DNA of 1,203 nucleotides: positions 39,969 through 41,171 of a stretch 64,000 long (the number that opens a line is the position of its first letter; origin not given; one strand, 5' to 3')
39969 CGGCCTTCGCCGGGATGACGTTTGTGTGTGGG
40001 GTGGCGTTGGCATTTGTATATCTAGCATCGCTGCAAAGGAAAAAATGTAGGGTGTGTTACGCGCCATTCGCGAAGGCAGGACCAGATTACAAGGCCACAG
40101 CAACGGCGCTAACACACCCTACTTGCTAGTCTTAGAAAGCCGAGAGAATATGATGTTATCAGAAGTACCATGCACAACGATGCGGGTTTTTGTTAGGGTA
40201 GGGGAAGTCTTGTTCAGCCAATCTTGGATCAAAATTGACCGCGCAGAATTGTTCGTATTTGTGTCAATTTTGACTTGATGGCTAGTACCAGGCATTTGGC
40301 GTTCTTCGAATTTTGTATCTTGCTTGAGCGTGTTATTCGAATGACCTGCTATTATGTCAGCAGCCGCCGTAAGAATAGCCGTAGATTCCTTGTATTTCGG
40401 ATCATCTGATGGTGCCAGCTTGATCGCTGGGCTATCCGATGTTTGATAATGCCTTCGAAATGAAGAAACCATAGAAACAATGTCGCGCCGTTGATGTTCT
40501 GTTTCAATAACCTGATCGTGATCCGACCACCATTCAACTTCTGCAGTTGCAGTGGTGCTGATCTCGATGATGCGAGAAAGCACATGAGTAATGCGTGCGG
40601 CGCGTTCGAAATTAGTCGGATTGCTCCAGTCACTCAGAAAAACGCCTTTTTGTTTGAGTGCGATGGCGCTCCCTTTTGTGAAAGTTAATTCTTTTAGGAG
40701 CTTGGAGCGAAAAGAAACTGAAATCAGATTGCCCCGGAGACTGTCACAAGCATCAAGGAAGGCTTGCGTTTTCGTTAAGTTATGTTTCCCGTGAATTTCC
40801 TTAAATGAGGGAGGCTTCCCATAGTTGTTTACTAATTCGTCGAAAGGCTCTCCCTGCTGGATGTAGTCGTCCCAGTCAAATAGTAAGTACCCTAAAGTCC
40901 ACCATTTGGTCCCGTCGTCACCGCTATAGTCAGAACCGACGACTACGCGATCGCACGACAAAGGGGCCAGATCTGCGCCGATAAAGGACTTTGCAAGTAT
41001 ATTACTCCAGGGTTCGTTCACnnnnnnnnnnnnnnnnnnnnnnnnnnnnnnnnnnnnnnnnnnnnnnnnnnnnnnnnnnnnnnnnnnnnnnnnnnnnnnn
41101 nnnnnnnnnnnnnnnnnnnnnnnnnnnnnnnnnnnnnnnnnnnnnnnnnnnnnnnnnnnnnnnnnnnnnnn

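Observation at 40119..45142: SOS-box-fronted string of five overlapping genes: GNAT-uvrA-DUF4258 toxin-small partner-DUF3800-like protein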

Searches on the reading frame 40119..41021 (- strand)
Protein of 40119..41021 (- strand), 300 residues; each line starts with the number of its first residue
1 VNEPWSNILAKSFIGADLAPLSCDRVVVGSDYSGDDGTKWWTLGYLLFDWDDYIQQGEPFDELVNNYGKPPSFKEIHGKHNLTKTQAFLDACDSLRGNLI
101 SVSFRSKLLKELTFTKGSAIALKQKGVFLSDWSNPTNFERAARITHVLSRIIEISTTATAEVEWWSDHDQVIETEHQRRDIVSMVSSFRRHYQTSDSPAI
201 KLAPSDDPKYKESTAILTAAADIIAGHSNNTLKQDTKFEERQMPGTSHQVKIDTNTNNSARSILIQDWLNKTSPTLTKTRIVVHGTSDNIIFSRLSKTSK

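Call 8: search_protein_families(library=pfam, proteins=[window:40119-41021:-], max_evalue=1)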
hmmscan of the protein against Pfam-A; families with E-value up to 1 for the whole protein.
window:40119-41021:- (300 aa): 0 families

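Call 9: search_protein_families(library=padloc, proteins=[window:40119-41021:-], max_evalue=1)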
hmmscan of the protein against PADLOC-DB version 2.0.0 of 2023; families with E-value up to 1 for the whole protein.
window:40119-41021:- (300 aa): 0 families

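Call 10: search_protein_families(library=ncbifam, proteins=[window:40119-41021:-], max_evalue=1)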
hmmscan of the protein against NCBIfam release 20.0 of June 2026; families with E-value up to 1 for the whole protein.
window:40119-41021:- (300 aa): 1 family
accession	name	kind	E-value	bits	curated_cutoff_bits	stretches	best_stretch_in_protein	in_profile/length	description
TIGR00083.1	ribF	equivalog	0.073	12.5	184.35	1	4-33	79-109/290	riboflavin biosynthesis protein RibF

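Call 11: find_encoding_contigs(protein=window:40119-41021:-, flank=10000, max_places=10)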
Protein window:40119-41021:- (300 aa): 2 contigs read that carry it; 2 places shown.
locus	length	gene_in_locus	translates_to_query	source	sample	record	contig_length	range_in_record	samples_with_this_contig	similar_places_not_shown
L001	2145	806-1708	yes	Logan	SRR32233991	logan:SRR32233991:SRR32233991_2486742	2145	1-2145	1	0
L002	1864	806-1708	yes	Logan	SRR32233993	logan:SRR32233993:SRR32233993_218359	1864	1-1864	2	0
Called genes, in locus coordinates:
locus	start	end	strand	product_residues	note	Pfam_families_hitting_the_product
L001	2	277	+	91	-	?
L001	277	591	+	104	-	PF14076:DUF4258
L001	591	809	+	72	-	-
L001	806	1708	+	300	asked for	-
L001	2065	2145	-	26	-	?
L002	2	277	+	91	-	?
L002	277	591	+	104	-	PF14076:DUF4258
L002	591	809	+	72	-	-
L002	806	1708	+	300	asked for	-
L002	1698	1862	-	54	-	?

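Call 12: find_homologous_proteins(query=window:40119-41021:-, max_evalue=0.001)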
Query window:40119-41021:- (300 aa): 1 proteins with E <= 0.001 among 861 candidates.
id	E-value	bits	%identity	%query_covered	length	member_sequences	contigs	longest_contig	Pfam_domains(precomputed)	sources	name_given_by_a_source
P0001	1.8e-199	679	100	100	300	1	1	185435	-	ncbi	-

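Call 26: predict_structure(protein=window:40119-41021:-)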
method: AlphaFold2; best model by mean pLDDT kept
length: 300 residues; sequences in the alignment: 1
mean_pLDDT: 34.3   pTM: 0.21
mean pLDDT of the five models: 34.3, 33.2, 30.4, 29.0, 28.7
residues with pLDDT >= 90: 0; 70-90: 0; 50-70: 18; < 50: 282
segments of 3 or more residues with pLDDT < 50: 1-238, 253-263, 273-300
pLDDT, mean of each block of 10 residues (from residue 1): 26 25 30 34 33 37 38 38 36 33 26 25 23 31 28 26 27 32 34 30 34 34 34 43 51 46 51 43 42 40
secondary structure, 60 per line:
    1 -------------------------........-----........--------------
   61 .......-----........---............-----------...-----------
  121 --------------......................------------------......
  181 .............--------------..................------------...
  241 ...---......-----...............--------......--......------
elements in order: E26-33 E39-46 H61-67 H73-80 H84-95 H135-156 H175-193 H208-225 E238-243 E247-252 H258-272 E281-286 E289-294

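Call 29: search_protein_representatives(protein=window:40119-41021:-)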
Query: 300 residues. Proteins with E-value up to 0.001 (for the whole library): 79; up to 1e-10: 6; up to 1e-30: 4. The best 79 are listed.
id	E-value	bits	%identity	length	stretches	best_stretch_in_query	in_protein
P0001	5.7e-200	678.8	100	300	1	1-300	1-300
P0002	4.2e-53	196.8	35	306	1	3-295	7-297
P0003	1.8e-47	178.3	33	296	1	4-285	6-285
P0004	1.2e-43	165.7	31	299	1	4-299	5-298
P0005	5.6e-15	71.7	27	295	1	5-234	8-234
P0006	7.3e-13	64.7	27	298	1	21-273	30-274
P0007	2.6e-10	56.3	25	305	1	23-290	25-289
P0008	2.8e-10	56.3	26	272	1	13-207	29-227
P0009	3.4e-10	56.0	29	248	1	25-204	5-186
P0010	1.9e-09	53.5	27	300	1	15-192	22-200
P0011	3.1e-09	52.8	22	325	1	5-233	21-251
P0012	3.9e-09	52.5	26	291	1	18-288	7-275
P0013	9.0e-09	51.3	25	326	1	1-279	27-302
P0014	1.0e-08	51.2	25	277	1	19-288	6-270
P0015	1.2e-08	50.9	23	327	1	23-279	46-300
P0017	3.2e-08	49.5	26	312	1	4-201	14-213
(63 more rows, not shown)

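Call 31: search_protein_families(library=pfam, alignment_id=A1, max_evalue=0.1)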
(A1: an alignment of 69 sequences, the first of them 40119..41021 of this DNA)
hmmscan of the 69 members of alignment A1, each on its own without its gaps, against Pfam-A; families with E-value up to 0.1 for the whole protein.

A. member 1, window:40119-41021:- (300 aa): 0 families

B. families by the number of members that match (of 69 scanned): 5 families
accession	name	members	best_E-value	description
PF18853.6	LPD37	1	8.2e-05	Large polyvalent protein associated domain 37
PF07440.17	Caerin_1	1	0.068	Caerin 1 protein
PF22695.2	EST1-like_DNA_bind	1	0.074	EST1-like DNA-binding domain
PF23862.1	CdsD_C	1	0.079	CdsD C-terminal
PF11112.13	PyocinActivator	1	0.092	Pyocin activator protein PrtN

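Call 33: search_solved_structures(query=A1, max_evalue=10)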
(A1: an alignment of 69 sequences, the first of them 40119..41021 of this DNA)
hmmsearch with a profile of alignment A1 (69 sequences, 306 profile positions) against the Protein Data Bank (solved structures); distinct sequences matched with E-value up to 10: 0.

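Call 34: search_protein_families(library=phrogs, proteins=[window:40119-41021:-], max_evalue=0.1)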
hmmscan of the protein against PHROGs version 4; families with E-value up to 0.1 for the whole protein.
window:40119-41021:- (300 aa): 0 families

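Call 39: predict_structure(alignment_id=A1)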
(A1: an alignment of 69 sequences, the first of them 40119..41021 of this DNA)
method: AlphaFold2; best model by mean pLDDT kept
length: 300 residues; sequences in the alignment: 69
mean_pLDDT: 92.9   pTM: 0.92
mean pLDDT of the five models: 92.9, 92.6, 91.5, 91.5, 91.0
residues with pLDDT >= 90: 250; 70-90: 35; 50-70: 15; < 50: 0
segments of 3 or more residues with pLDDT < 50: none
pLDDT, mean of each block of 10 residues (from residue 1): 89 95 97 95 98 91 92 97 97 97 92 93 97 95 98 98 95 96 98 97 91 94 97 91 64 78 96 97 91 81
secondary structure, 60 per line:
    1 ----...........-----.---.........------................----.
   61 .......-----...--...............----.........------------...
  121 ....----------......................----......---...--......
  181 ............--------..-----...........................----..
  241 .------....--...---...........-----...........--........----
elements in order: H5-15 E25-33 E40-49 H50-55 H60-67 H78-92 E97-105 H118-124 H135-155 E161-166 H175-192 H208-234 E248-251 H260-270 E276-286 E289-296

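Call 42: find_encoding_contigs(protein=P0002, flank=6000, max_places=4)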
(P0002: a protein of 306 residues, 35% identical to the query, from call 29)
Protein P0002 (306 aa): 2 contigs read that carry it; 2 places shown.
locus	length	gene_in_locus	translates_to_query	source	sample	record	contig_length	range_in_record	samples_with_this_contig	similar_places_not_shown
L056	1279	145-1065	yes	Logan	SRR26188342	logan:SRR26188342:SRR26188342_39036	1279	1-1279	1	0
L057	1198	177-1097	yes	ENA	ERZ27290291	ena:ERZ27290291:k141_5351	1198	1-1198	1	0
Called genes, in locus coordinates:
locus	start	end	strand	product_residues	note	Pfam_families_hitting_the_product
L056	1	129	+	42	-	?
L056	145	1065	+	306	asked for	-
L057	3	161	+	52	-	?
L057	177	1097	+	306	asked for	-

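Call 43: find_encoding_contigs(protein=P0003, flank=6000, max_places=4)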
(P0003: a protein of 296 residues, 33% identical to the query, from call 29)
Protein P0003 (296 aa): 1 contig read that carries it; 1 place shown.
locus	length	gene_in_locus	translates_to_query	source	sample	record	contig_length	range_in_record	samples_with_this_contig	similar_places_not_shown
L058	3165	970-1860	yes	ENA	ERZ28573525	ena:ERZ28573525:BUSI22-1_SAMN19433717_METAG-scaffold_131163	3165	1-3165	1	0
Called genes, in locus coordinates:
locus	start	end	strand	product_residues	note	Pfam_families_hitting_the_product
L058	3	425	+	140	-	?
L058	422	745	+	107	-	PF14076:DUF4258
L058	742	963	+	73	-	-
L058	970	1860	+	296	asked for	-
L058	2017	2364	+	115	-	-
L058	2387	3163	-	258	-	?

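Call 49: find_encoding_contigs(protein=P0004, flank=8000, max_places=4)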
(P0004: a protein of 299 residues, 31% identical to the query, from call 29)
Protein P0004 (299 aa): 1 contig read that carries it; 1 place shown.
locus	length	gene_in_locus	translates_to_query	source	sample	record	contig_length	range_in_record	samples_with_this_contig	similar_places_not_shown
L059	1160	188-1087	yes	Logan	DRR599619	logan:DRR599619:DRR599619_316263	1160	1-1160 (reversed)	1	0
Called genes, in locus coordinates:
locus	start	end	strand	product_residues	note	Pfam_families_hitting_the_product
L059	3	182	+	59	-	?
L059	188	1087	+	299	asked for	-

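Call 50: find_encoding_contigs(protein=P0005, flank=8000, max_places=4)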
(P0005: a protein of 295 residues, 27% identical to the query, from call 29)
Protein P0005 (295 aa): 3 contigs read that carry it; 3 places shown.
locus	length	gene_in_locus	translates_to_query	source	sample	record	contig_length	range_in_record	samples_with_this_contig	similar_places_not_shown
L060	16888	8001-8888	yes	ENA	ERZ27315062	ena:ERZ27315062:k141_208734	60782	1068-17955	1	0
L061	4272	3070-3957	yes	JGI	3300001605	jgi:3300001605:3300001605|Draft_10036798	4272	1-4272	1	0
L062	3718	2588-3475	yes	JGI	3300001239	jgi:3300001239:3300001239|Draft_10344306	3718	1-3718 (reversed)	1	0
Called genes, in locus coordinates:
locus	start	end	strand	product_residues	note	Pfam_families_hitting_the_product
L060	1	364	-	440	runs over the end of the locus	PF13505:OMP_b-brl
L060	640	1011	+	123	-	PF03692:CxxCxxCC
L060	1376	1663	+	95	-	-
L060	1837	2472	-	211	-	-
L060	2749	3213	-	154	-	PF10027:DUF2269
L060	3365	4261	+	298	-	-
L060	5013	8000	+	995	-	PF02463:SMC_N (faint), PF13555:AAA_29 (faint), PF17760:UvrA_inter, PF00684:DnaJ_CXXCXGXG (faint), PF17755:UvrA_DNA-bind, PF00005:ABC_tran (weak)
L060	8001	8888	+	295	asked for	-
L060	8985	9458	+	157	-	-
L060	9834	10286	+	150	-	-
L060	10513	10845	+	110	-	PF01541:GIY-YIG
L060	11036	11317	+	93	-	-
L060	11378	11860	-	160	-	PF10027:DUF2269 (weak)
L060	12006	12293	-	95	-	-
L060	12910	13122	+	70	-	-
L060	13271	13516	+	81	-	-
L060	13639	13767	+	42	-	-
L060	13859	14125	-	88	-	-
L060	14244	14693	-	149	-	PF04940:BLUF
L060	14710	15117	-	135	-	PF11845:Tll0287-like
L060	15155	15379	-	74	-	-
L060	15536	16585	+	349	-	PF01757:Acyl_transf_3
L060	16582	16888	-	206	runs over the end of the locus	PF10604:Polyketide_cyc2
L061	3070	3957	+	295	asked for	-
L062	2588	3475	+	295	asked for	-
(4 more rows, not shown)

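Call 51: find_encoding_contigs(protein=P0006, flank=8000, max_places=4)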
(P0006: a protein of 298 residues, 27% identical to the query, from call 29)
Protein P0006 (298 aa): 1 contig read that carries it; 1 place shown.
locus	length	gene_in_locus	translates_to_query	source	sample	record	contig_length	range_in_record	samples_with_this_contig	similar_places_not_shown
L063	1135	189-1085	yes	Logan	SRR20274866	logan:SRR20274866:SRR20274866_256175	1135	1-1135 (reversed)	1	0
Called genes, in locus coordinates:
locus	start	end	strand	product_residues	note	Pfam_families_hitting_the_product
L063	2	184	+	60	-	?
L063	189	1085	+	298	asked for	-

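Call 58: find_related_loci(query=A3, collection=metagenome_contigs, flank=6000)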
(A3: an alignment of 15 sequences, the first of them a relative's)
Query A3 (312 aa) in metagenome_contigs; peptide patterns used: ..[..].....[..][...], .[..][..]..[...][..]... (x = any residue, [..] = any of these).
507 stretches matched a pattern; 359 encode a relative of the query (tblastn E <= 1e-3); the best 80 are kept; 80 distinct loci.
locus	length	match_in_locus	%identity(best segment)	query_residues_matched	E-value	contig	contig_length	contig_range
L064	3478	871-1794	81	1-308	0e+0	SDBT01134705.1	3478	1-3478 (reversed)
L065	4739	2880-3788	49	5-307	4e-102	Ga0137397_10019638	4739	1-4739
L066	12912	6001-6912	49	3-307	2e-100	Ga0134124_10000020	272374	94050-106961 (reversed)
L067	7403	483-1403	47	1-307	6e-99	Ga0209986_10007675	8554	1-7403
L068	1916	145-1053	46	5-307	3e-104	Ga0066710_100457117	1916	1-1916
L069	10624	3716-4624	47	5-307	6e-98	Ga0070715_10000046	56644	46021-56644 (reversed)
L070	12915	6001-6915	48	3-307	7e-97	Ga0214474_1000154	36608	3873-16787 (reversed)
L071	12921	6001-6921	46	1-307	4e-95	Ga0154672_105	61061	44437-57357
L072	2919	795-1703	47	5-308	2e-96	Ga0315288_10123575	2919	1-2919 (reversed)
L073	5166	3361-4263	46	5-305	2e-94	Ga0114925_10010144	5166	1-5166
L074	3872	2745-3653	45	5-307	8e-93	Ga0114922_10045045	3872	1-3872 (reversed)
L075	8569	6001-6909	45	5-307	1e-91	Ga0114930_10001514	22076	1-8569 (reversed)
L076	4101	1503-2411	45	5-307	8e-92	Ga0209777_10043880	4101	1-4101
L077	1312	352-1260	45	5-307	2e-98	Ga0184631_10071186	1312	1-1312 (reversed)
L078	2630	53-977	65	1-308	1e-91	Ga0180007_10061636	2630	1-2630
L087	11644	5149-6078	45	2-307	2e-81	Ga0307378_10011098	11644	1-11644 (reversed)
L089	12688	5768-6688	45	2-307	3e-80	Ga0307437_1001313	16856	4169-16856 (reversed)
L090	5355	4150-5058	41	3-305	4e-79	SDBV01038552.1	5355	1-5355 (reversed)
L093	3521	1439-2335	44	2-302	2e-78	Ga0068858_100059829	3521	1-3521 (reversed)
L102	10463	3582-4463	40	3-298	8e-69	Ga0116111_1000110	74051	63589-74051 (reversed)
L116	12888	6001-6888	38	2-299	3e-65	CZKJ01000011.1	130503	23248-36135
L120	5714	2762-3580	42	5-279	5e-64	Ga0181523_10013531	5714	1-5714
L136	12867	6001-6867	37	3-295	1e-58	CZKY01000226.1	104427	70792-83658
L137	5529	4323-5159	37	28-308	5e-58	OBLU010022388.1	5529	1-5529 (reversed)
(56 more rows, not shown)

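Call 62: search_protein_families(library=pfam, proteins=[L116:5161-5967:+, L102:4536-5372:-, L087:6166-8298:+, L089:6847-8865:+, L137:3017-4150:+, L093:215-1411:+, L067:1494-2099:-, L120:939-2633:+, L136:4214-5965:+, L090:2502-4091:+], max_evalue=0.001)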
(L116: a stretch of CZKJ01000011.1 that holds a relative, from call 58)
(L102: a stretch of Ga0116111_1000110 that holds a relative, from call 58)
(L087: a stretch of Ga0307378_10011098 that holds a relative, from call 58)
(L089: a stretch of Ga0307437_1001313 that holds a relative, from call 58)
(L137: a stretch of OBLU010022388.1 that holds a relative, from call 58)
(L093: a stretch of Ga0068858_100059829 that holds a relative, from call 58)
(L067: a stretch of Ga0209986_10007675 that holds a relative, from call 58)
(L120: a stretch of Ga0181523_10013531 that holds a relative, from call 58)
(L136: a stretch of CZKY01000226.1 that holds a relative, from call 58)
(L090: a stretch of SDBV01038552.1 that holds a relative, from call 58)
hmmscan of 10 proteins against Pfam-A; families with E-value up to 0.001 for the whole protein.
L116:5161-5967:+ (268 aa): 1 family
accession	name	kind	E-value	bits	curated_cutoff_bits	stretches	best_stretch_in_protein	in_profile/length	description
PF07505.17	DUF5131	-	1.9e-97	326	28.9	1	4-239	1-243/243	Protein of unknown function (DUF5131)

L102:4536-5372:- (278 aa): 1 family
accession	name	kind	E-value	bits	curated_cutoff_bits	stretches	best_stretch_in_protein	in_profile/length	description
PF07505.17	DUF5131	-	2e-94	316.1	28.9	1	10-244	2-243/243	Protein of unknown function (DUF5131)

L087:6166-8298:+ (710 aa): 2 families
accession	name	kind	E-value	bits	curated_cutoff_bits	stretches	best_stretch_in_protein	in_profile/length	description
PF20903.3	SPL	-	2.5e-20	73.1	27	1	448-620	83-254/338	Spore photoproduct lyase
PF22560.2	GMT-wHTH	-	2.2e-07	31.7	27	1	299-357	24-78/82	GMT-like wHTH domain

L089:6847-8865:+ (672 aa): 2 families
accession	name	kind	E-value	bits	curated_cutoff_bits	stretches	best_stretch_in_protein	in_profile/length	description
PF20903.3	SPL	-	1.8e-21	76.8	27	1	410-584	83-256/338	Spore photoproduct lyase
PF04055.27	Radical_SAM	-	0.00036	21.2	29.5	1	412-568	5-157/166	Radical SAM superfamily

L137:3017-4150:+ (377 aa): 0 families

L093:215-1411:+ (398 aa): 1 family
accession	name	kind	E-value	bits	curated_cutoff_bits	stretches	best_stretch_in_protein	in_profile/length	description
PF04055.27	Radical_SAM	-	1.5e-07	32.2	29.5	1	82-277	2-153/166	Radical SAM superfamily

L067:1494-2099:- (201 aa): 1 family
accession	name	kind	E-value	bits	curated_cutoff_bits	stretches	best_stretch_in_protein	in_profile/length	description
PF01467.32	CTP_transf_like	-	5.4e-23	82.1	21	1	5-171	1-133/133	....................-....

L120:939-2633:+ (564 aa): 4 families
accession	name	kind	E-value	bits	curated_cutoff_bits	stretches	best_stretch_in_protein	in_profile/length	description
PF02463.25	SMC_N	-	3.1e-16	59.9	40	1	8-518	4-215/220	RecF/RecN/SMC N terminal domain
PF13476.12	AAA_23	-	1.1e-10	42.9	27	1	10-200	3-184/201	AAA domain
PF13555.12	AAA_29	-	1.3e-05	25.3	27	1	27-54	23-50/61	P-loop containing region of AAA domain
PF13304.12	AAA_21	-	2.4e-05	25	27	0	461-504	258-302/304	AAA domain, putative AbiEii toxin, Type IV TA system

L136:4214-5965:+ (583 aa): 5 families
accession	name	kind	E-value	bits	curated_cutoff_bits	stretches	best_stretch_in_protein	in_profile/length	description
PF22505.1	RNase_J_b_CASP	-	2e-44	150.9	27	1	251-375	2-126/126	Ribonuclease J, beta-CASP domain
PF17770.6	RNase_J_C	-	9.1e-23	81.6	23.8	1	484-583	1-102/102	Ribonuclease J C-terminal domain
PF00753.33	Lactamase_B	-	3e-15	57.1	22.7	1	46-199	4-158/196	Metallo-beta-lactamase superfamily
PF12706.13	Lactamase_B_2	-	1.2e-12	48.3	27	1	87-195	25-147/200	Beta-lactamase superfamily domain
PF07521.17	RMMBL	-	2.7e-12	47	21.6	1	393-434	12-54/63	Zn-dependent metallo-hydrolase RNA specificity domain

L090:2502-4091:+ (529 aa): 4 families
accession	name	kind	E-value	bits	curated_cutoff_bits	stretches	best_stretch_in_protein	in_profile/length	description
PF00817.25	IMS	-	8.1e-50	169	23.2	1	128-274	1-148/148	impB/mucB/samB family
PF11799.13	IMS_C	-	1.2e-28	100.1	20.7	1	362-468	2-108/109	impB/mucB/samB family C-terminal domain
PF21999.2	IMS_HHH_1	-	1.2e-07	32.5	27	1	300-348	2-51/53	DNA polymerase-iota, thumb domain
PF11798.14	IMS_HHH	-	1.6e-07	31.6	24.4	1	289-317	4-32/32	IMS family HHH motif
